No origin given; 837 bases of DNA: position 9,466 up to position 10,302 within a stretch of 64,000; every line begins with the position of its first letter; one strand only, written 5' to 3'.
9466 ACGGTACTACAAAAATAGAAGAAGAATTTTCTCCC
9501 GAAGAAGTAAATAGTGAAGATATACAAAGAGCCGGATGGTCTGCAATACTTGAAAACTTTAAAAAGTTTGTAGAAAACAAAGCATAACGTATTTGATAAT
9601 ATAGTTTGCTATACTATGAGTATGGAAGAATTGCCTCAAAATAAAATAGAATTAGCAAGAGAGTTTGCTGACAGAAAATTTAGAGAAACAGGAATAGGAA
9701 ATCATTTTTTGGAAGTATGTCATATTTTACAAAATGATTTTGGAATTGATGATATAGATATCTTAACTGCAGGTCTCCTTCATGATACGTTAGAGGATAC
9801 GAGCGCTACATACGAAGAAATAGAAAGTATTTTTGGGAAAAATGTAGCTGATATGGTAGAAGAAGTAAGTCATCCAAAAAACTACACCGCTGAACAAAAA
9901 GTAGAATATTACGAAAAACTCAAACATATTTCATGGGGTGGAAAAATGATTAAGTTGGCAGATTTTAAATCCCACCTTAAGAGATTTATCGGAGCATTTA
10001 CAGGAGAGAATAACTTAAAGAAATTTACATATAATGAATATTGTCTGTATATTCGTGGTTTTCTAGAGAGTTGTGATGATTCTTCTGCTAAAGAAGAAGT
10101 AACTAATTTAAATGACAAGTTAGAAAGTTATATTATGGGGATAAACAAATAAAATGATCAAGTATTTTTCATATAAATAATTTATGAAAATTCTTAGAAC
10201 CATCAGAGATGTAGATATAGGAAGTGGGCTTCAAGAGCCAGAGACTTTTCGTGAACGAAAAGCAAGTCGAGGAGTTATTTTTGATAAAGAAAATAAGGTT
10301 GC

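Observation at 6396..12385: Six-kb same-strand island of nucleotide-hydrolysing enzymes, including three recently duplicated NUDIX paralogs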

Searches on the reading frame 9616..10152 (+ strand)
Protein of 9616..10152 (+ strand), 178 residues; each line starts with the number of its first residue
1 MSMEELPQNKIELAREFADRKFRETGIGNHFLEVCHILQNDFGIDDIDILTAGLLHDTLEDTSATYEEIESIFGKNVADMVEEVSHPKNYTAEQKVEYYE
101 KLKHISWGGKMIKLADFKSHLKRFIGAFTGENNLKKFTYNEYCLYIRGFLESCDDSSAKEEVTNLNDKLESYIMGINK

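Call 4: search_protein_families(library=pfam, proteins=[window:9616-10152:+], max_evalue=0.01)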
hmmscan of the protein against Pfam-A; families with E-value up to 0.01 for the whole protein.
window:9616-10152:+ (178 aa): 2 families
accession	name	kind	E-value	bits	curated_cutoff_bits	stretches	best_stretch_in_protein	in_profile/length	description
PF13328.12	HD_4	-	3.6e-10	40.2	27.2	1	14-96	5-93/156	HD domain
PF01966.28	HD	-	2.1e-05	25.2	22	1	32-101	6-83/116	HD domain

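Call 19: search_protein_families(library=ncbifam, proteins=[window:9616-10152:+], max_evalue=0.001)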
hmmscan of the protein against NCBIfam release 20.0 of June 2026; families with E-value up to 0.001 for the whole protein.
window:9616-10152:+ (178 aa): 2 families
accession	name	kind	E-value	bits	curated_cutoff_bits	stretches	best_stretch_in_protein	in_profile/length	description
TIGR00691.1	spoT_relA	subfamily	5.2e-13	48.2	499.2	1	30-97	23-88/687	RelA/SpoT family protein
NF008303.0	PRK11092.1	equivalog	2.1e-10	39.4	947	1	14-92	30-108/702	bifunctional GTP diphosphokinase/guanosine-3',5'-bis pyrophosphate 3'-pyrophosphohydrolase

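Call 20: search_protein_families(library=phrogs, proteins=[window:9616-10152:+], max_evalue=0.001)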
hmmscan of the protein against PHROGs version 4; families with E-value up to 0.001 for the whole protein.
window:9616-10152:+ (178 aa): 3 families
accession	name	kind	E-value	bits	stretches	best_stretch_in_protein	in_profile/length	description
phrog_990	-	other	4.3e-19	70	1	27-122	177-267/374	metal-dependent phosphohydrolase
phrog_15275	-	unknown function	4.6e-11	43.8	1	30-136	54-163/223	-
phrog_32047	-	other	0.00012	22.4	1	20-85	42-106/301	phosphohydrolase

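Call 21: search_protein_families(library=padloc, proteins=[window:9616-10152:+], max_evalue=0.001)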
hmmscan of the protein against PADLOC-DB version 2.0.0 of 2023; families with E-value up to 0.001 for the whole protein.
window:9616-10152:+ (178 aa): 0 families

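Call 24: search_solved_structures(query=window:9616-10152:+, max_evalue=0.001)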
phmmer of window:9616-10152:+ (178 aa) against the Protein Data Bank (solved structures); distinct sequences matched with E-value up to 0.001: 15.
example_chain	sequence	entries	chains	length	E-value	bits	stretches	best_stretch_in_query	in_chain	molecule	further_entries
3nr1_A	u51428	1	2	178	2.4e-16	63.4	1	25-122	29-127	HD domain-containing protein 3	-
5vxa_A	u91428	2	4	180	2.4e-15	60.2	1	25-122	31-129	Guanosine-3',5'-bis(diphosphate) 3'-pyrophosphohydrolase MESH1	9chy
3nqw_A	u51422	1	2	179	6.8e-14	55.5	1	22-124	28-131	CG11900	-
4yf1_A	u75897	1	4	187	3.6e-07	33.6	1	20-122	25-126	Lmo0812 protein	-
7qoc_A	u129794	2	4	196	9.5e-07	32.2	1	29-110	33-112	Guanosine polyphosphate pyrophosphohydrolases/synthetases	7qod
7oiw_A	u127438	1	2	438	3.1e-06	30.5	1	13-103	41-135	GTP pyrophosphokinase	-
9s6k_B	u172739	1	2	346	3.5e-06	30.3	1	29-86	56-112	GTP pyrophosphokinase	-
1vj7_A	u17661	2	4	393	3.9e-05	26.9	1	30-87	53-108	Bifunctional RELA/SPOT | Bifunctional (p)ppGpp synthase/hydrolase RelA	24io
5xnx_A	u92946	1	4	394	8.5e-05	25.8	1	20-85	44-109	Bifunctional (p)ppGpp synthase/hydrolase RelA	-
7qoe_A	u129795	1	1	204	0.00011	25.5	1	20-108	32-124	HDc domain-containing protein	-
7ohg_A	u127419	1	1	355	0.00025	24.3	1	45-83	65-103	Guanosine-3',5'-bis(Diphosphate) 3'-pyrophosphohydrolase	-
6s2t_A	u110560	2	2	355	0.00025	24.3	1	45-83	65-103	(P)ppGpp synthetase I, SpoT/RelA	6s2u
6s2v_A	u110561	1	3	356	0.00026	24.3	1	45-83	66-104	(P)ppGpp synthetase I, SpoT/RelA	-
7qps_A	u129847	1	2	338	0.00033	23.9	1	33-89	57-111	ACT domain protein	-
8fr8_I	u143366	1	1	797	0.00072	22.8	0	11-85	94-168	GTP pyrophosphokinase RelA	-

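Call 57: find_homologous_proteins(query=window:9616-10152:+, max_evalue=0.00001)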
Query window:9616-10152:+ (178 aa): 226 proteins with E <= 0.00001 among 263 candidates; the best 120 are listed.
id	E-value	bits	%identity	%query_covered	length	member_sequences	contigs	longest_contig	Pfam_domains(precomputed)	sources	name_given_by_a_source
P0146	2.7e-113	394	100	99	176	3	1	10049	PF13328.13,PF01966.29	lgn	-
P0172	6.4e-97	340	86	97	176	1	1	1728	PF13328.13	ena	-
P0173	3.0e-96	338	84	97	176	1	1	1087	PF13328.13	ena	-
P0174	4.9e-96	338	84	97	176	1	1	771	PF13328.13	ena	-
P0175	6.0e-96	337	84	97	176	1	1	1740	PF13328.13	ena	-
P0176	8.3e-96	337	84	97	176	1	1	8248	PF13328.13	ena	-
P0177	1.1e-95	336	84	97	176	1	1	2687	PF13328.13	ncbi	-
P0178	1.5e-95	336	84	97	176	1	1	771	PF13328.13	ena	-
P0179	8.3e-95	334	84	97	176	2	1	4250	PF13328.13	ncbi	-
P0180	1.3e-87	310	79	97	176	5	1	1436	PF13328.13,PF01966.29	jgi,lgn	jgi:guanosine-3',5'-bis(diphosphate) 3'-pyrophosphohydrolase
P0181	3.4e-86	306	78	96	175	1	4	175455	PF13328.13,PF01966.29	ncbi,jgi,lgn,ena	ncbi:MAG: HD domain-containing protein [bacterium]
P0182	5.1e-86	305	78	99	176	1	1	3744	PF13328.13,PF01966.29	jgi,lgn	-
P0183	5.7e-84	298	75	97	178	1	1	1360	PF13328.13,PF01966.29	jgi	jgi:(p)ppGpp synthase/HD superfamily hydrolase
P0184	2.9e-83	296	76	97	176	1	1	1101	PF13328.13,PF01966.29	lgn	-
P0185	7.3e-82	291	75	97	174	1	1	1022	PF13328.13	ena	-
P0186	3.0e-80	286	74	96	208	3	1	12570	PF13328.13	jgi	-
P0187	7.4e-80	285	75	96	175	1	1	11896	PF13328.13,PF01966.29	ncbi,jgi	ncbi:MAG: putative domain Metal dependent phosphohydrolase [Candidatus Parcubacteria bacterium]|jgi:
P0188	1.3e-79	284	73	97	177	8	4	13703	PF13328.13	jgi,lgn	jgi:hypothetical protein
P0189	1.3e-78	281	71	96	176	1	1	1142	PF13328.13,PF01966.29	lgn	-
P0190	2.2e-78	280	74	97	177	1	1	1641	PF13328.13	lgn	-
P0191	1.1e-77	278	69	97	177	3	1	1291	PF13328.13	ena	-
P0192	5.0e-77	276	73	94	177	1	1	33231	PF13328.13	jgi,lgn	jgi:(p)ppGpp synthase/HD superfamily hydrolase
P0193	6.1e-76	272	73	93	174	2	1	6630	PF13328.13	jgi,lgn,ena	-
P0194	1.3e-75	271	71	98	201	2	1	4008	PF13328.13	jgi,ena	-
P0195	1.2e-74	268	72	93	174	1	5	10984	PF13328.13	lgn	-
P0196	1.7e-74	267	71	97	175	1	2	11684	PF13328.13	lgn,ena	-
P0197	1.7e-74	267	71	97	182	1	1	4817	PF13328.13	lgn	-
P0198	3.8e-74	266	70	98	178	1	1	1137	PF13328.13,PF01966.29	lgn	-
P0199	7.0e-74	265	70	97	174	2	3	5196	PF13328.13,PF01966.29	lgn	-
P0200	1.3e-73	265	74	94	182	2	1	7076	PF13328.13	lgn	-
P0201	1.7e-73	264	70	98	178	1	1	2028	PF13328.13,PF01966.29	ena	-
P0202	2.7e-73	264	69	96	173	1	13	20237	PF13328.13,PF01966.29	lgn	-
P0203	7.2e-73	262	70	96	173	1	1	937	PF13328.13,PF01966.29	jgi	jgi:(p)ppGpp synthase/HD superfamily hydrolase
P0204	2.6e-72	260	71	96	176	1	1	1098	PF13328.13,PF01966.29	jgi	jgi:(p)ppGpp synthase/HD superfamily hydrolase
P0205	4.2e-72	260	71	96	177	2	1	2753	PF13328.13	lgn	-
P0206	1.6e-71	258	70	94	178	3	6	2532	PF13328.13,PF01966.29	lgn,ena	-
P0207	2.0e-71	257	73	97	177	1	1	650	PF13328.13,PF01966.29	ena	-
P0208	3.7e-71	257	71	96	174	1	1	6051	PF13328.13,PF01966.29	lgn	-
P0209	1.6e-70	254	69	93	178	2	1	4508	PF13328.13,PF01966.29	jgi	jgi:hypothetical protein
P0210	2.9e-70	254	71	92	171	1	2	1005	PF13328.13,PF01966.29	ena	-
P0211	4.1e-70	253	70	95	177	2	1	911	PF13328.13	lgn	-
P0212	1.1e-69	252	70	93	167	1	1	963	PF13328.13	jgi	-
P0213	1.6e-69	251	66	97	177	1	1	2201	PF13328.13,PF01966.29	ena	-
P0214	3.0e-69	250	70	95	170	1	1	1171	PF13328.13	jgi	jgi:hypothetical protein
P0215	3.7e-69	250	66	94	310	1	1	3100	PF13328.13,PF01966.29,PF00293.35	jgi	jgi:ADP-ribose pyrophosphatase YjhB (NUDIX family)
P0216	6.3e-69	249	70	94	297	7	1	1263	PF13328.13,PF01966.29,PF00293.35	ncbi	-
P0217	1.6e-68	248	66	93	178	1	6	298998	PF13328.13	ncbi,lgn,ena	ncbi:MAG: HD domain-containing protein [Patescibacteria group bacterium]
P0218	2.0e-68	248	71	93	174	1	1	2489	PF13328.13,PF01966.29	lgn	-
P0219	3.4e-68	247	69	92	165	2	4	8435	PF13328.13,PF01966.29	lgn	-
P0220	3.5e-68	247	66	96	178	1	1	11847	PF13328.13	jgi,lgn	jgi:(p)ppGpp synthase/HD superfamily hydrolase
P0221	7.2e-67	243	65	96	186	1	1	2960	PF13328.13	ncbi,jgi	jgi:(p)ppGpp synthase/HD superfamily hydrolase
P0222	1.3e-66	242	66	95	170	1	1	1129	PF13328.13,PF01966.29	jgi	-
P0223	1.5e-66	242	70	94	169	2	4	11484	PF13328.13,PF01966.29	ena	-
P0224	1.9e-66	241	65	93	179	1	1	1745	PF13328.13,PF01966.29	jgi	jgi:(p)ppGpp synthase/HD superfamily hydrolase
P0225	3.3e-66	240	67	92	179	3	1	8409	PF13328.13,PF01966.29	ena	-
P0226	5.6e-66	240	65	96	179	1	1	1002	PF13328.13,PF01966.29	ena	-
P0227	9.7e-66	239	62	98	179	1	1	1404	PF13328.13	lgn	-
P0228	5.3e-65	237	64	94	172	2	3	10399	PF13328.13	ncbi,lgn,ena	ncbi:MAG: HD domain-containing protein [Patescibacteria group bacterium]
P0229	7.5e-65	236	73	85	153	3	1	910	PF13328.13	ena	-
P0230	3.8e-64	234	66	92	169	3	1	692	PF13328.13,PF01966.29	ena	-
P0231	1.3e-62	229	74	80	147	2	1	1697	PF13328.13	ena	-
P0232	4.1e-62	227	63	94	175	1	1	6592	PF13328.13,PF13495.13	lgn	-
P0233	5.0e-62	227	62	96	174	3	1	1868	PF13328.13,PF01966.29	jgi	jgi:(p)ppGpp synthase/HD superfamily hydrolase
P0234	9.5e-62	226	62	97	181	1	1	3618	PF13328.13,PF01966.29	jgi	jgi:(p)ppGpp synthase/HD superfamily hydrolase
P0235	2.4e-61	225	64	93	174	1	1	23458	PF13328.13,PF01966.29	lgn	-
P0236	4.0e-61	224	64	92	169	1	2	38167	PF13328.13,PF01966.29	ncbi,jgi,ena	-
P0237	5.0e-61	224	64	94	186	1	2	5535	PF13328.13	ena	-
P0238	6.8e-61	223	64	92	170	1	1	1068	PF13328.13,PF01966.29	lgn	-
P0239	1.1e-60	222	66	92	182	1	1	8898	PF13328.13,PF01966.29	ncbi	-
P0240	1.2e-60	222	62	95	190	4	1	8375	PF13328.13,PF01966.29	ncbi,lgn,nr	ncbi:MAG: HD domain-containing protein [Candidatus Zambryskibacteria bacterium]|nr:HD domain-contain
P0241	3.9e-60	221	66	94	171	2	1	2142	PF13328.13,PF01966.29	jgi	-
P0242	4.7e-60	220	63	92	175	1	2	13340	PF13328.13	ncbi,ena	-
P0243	9.8e-60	219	63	94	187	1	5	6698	PF13328.13,PF01966.29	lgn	-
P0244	1.2e-59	219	61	96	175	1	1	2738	PF13328.13,PF01966.29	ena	-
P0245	2.9e-59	218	62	92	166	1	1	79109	PF13328.13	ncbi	-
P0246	1.2e-58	216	63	93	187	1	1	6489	PF13328.13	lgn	-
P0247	1.9e-58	215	63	92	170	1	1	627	PF13328.13,PF01966.29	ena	-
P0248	3.7e-58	214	61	92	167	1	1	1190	PF13328.13,PF01966.29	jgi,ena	-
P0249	4.7e-58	214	63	92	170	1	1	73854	PF13328.13,PF01966.29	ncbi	-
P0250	5.1e-58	214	72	79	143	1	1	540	PF13328.13,PF01966.29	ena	-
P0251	7.2e-58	213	63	93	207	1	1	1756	PF13328.13,PF01966.29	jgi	jgi:guanosine-3',5'-bis(diphosphate) 3'-pyrophosphohydrolase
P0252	9.4e-58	213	61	93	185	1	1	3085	PF13328.13,PF01966.29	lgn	-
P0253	8.9e-57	210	61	92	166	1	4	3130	PF13328.13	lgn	-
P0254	1.1e-56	209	60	93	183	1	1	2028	PF13328.13,PF01966.29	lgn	-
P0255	3.7e-56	208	60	92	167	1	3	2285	PF13328.13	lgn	-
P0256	3.8e-56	208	62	92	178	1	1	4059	PF13328.13,PF01966.29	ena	-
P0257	9.3e-56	206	60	93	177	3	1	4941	PF13328.13,PF01966.29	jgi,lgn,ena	-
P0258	1.0e-55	206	61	93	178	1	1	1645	PF13328.13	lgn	-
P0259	5.8e-55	204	60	92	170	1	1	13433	PF13328.13,PF01966.29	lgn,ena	-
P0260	7.0e-55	204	62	93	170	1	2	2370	PF13328.13,PF01966.29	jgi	jgi:guanosine-3',5'-bis(diphosphate) 3'-pyrophosphohydrolase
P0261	7.7e-55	203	60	93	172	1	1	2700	PF13328.13,PF01966.29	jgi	jgi:(p)ppGpp synthase/HD superfamily hydrolase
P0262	8.2e-55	203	58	93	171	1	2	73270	PF13328.13,PF01966.29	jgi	-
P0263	1.7e-54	202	62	92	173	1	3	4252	PF13328.13,PF01966.29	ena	-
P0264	1.9e-54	202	59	94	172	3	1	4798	PF13328.13,PF01966.29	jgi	jgi:(p)ppGpp synthase/HD superfamily hydrolase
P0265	2.6e-54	202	62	84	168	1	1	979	PF13328.13,PF01966.29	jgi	jgi:guanosine-3',5'-bis(diphosphate) 3'-pyrophosphohydrolase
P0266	3.2e-54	201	59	94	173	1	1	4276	PF13328.13,PF01966.29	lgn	-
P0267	3.4e-54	201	59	92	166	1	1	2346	PF13328.13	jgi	jgi:hypothetical protein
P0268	3.8e-54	201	59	93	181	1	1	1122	PF13328.13,PF01966.29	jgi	jgi:(p)ppGpp synthase/HD superfamily hydrolase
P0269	6.8e-54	200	60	90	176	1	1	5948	PF13328.13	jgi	jgi:guanosine-3',5'-bis(diphosphate) 3'-pyrophosphohydrolase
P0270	9.7e-54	200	59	93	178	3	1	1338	PF13328.13,PF01966.29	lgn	-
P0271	1.4e-53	199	57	94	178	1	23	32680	PF13328.13,PF01966.29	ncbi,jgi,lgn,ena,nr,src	ncbi:MAG: hypothetical protein A2913_00950 [Parcubacteria group bacterium RIFCSPLOWO2_01_FULL_40_65]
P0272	1.2e-52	196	58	94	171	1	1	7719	PF13328.13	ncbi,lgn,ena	-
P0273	1.2e-52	196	58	94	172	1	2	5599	PF13328.13,PF01966.29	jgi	jgi:(p)ppGpp synthase/HD superfamily hydrolase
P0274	1.8e-52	196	60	92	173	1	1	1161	PF13328.13,PF01966.29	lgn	-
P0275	2.1e-52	196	57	94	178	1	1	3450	PF13328.13,PF01966.29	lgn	-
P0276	2.4e-52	195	60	93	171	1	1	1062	PF13328.13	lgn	-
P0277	2.5e-52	195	59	90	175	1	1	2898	PF13328.13,PF01966.29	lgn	-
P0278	2.9e-52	195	58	94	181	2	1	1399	PF13328.13,PF01966.29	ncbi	ncbi:MAG TPA: HD domain-containing protein [Candidatus Paceibacterota bacterium]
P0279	3.7e-52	195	60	92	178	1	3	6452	PF13328.13,PF01966.29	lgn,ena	-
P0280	4.0e-52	195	59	94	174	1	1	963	PF13328.13,PF01966.29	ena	-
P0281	4.5e-52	194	58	93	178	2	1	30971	PF13328.13,PF01966.29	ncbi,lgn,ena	-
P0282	4.9e-52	194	58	93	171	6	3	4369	PF13328.13,PF01966.29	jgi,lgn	jgi:(p)ppGpp synthase/HD superfamily hydrolase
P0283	5.9e-52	194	59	91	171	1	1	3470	PF13328.13,PF01966.29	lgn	-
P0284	6.5e-52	194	57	94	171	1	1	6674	PF13328.13,PF01966.29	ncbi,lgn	-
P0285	7.6e-52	194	59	92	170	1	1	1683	PF13328.13,PF01966.29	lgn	-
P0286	8.0e-52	194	57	92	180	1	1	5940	PF13328.13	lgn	-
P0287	8.4e-52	194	56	93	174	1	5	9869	PF13328.13,PF01966.29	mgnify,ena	mgnify:CR=1 FL=1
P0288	1.1e-51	193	57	94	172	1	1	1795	PF13328.13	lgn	-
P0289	1.3e-51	193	58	94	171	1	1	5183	PF13328.13,PF01966.29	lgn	-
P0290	1.7e-51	193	58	93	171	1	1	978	PF13328.13,PF01966.29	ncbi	-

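Call 59: find_encoding_contigs(protein=P0181, flank=10000, max_places=4)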
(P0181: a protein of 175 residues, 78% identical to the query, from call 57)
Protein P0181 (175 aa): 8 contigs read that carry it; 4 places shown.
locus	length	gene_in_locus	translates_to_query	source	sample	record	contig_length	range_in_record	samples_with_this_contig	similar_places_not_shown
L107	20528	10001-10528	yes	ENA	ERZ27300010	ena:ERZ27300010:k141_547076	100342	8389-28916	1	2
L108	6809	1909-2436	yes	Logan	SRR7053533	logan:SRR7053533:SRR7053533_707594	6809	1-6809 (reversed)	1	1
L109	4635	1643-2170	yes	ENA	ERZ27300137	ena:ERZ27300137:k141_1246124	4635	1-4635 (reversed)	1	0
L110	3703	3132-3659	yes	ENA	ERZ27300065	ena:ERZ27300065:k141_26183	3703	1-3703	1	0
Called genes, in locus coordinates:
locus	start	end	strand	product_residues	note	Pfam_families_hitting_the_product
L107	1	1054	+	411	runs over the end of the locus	PF01420:Methylase_S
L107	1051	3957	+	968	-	PF04313:HSDR_N, PF00270:DEAD (weak), PF04851:ResIII, PF18766:SWI2_SNF2, PF22679:T1R_D3-like, PF11867:T1RH-like_C (weak)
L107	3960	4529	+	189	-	PF01863:YgjP-like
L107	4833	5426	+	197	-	-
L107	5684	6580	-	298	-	-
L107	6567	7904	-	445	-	PF02195:ParB_N, PF01555:N6_N4_Mtase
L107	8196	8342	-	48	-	-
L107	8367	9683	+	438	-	-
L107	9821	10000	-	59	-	-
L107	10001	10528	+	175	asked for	PF13328:HD_4, PF01966:HD (faint)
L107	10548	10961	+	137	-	-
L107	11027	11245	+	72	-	-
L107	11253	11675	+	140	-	PF07876:Dabb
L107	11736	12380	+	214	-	PF20108:DUF6498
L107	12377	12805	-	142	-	PF07366:SnoaL, PF12680:SnoaL_2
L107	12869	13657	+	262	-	PF01909:NTP_transf_2, PF18765:Polbeta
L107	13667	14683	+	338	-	-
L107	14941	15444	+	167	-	PF04229:GrpB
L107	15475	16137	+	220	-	-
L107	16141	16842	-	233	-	PF01479:S4, PF00849:PseudoU_synth_2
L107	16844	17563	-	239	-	-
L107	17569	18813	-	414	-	PF03142:Chitin_synth_2 (faint), PF13506:Glyco_transf_21, PF00535:Glycos_transf_2, PF10111:Glyco_tranf_2_2, PF13641:Glyco_tranf_2_3, PF13704:Glyco_tranf_2_4 (faint), PF13632:Glyco_trans_2_3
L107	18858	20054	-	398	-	PF01409:tRNA-synt_2d, PF03147:FDX-ACB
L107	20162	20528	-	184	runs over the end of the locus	PF00300:His_Phos_1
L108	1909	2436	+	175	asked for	PF13328:HD_4, PF01966:HD (faint)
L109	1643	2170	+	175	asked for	PF13328:HD_4, PF01966:HD (faint)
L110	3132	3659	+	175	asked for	PF13328:HD_4, PF01966:HD (faint)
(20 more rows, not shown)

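Call 64: search_solved_structures(query=window:9616-10152:+, max_evalue=1e-12, show_alignments=2)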
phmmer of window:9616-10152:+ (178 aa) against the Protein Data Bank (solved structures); distinct sequences matched with E-value up to 1e-12: 3.
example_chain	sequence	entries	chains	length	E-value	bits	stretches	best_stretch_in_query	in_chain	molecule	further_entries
3nr1_A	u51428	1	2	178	2.4e-16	63.4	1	25-122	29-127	HD domain-containing protein 3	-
5vxa_A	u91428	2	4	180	2.4e-15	60.2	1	25-122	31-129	Guanosine-3',5'-bis(diphosphate) 3'-pyrophosphohydrolase MESH1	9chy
3nqw_A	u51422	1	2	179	6.8e-14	55.5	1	22-124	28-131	CG11900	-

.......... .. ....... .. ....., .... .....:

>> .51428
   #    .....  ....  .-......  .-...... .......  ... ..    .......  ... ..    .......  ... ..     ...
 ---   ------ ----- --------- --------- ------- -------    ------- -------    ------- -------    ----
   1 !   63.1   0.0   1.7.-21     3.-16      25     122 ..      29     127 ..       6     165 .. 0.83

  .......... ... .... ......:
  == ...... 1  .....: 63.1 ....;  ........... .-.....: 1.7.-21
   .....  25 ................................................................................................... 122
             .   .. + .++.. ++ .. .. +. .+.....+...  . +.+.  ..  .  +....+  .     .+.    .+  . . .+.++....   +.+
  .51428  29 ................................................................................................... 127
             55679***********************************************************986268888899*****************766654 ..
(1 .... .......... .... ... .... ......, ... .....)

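Call 73: search_dna_similar(query=window:9616-10152:+, collection=phages, mode=protein, max_rows=10)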
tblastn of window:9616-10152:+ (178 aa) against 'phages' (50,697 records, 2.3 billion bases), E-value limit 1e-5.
Records with a match: 27; places in all: 27; records where one place covers at least 80% of the query: 0.
Best place of each record, by identity: <60% 27.
By first word of the organism name: Dickeya 6; Bacteriophage 5; Rhizobium 3; Agrobacterium 3; Salmonella 3; Bordetella 2; Campylobacter 2; uncultured 1; Bradyrhizobium 1; Komagataeibacter 1.
By host as written in the record: - 6; Dickeya solani MK10 4; Rhizogenic Agrobacterium biovar 1 ST15.13/095 3; Bordetella bronchiseptica 4715 2; Dickeya solani 2; Campylobacter jejuni 2; Homo sapiens 2; Agrobacterium radiobacter PL13 1; and 5 more.
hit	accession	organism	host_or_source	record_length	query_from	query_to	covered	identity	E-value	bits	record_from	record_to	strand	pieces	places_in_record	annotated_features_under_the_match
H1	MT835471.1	Bacteriophage sp.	human fecal samples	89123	8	135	72%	34.3%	7e-6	51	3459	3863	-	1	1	record has no annotation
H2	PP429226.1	Rhizobium phage LG08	Agrobacterium radiobacter PL13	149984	20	141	69%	34.6%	6e-8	57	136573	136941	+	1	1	phosphohydrolase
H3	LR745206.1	uncultured phage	metagenomic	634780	46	171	71%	33.1%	8e-6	50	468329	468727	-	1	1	record has no annotation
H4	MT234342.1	Agrobacterium phage OLIVR5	Rhizogenic Agrobacterium biovar 1 ...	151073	14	125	63%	35.9%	6e-8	57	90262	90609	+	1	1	bifunctional (p)ppGpp synthetase/guanosine-3',5'-bis(diphosphate) ... | ssDNA binding protein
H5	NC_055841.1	Agrobacterium phage OLIVR5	Rhizogenic Agrobacterium biovar 1 ...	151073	14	125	63%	35.9%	6e-8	57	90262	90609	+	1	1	bifunctional (p)ppGpp synthetase/guanosine-3',5'-bis(diphosphate) ... | ssDNA binding protein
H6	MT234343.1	Agrobacterium phage OLIVR6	Rhizogenic Agrobacterium biovar 1 ...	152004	14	125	63%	35.9%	7e-8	57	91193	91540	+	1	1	bifunctional (p)ppGpp synthetase/guanosine-3',5'-bis(diphosphate) ... | ssDNA binding protein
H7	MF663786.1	Bordetella phage vB_BbrM_PHB04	Bordetella bronchiseptica 4715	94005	30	146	66%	33.9%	6e-11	66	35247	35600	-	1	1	bifunctional (p)ppGpp synthetase/guanosine-3',5'-bis(diphosphate) ...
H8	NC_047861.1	Bordetella phage vB_BbrM_PHB04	Bordetella bronchiseptica 4715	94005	30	146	66%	33.9%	6e-11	66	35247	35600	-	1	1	metal-dependent phosphohydrolase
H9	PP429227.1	Rhizobium phage IG49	Agrobacterium radiobacter PL17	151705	20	125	60%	36.0%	6e-8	57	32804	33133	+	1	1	phosphohydrolase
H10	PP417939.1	Rhizobium phage IC12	Agrobacterium radiobacter M13 (synonym: ...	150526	20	125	60%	36.0%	6e-8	57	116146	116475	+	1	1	phosphohydrolase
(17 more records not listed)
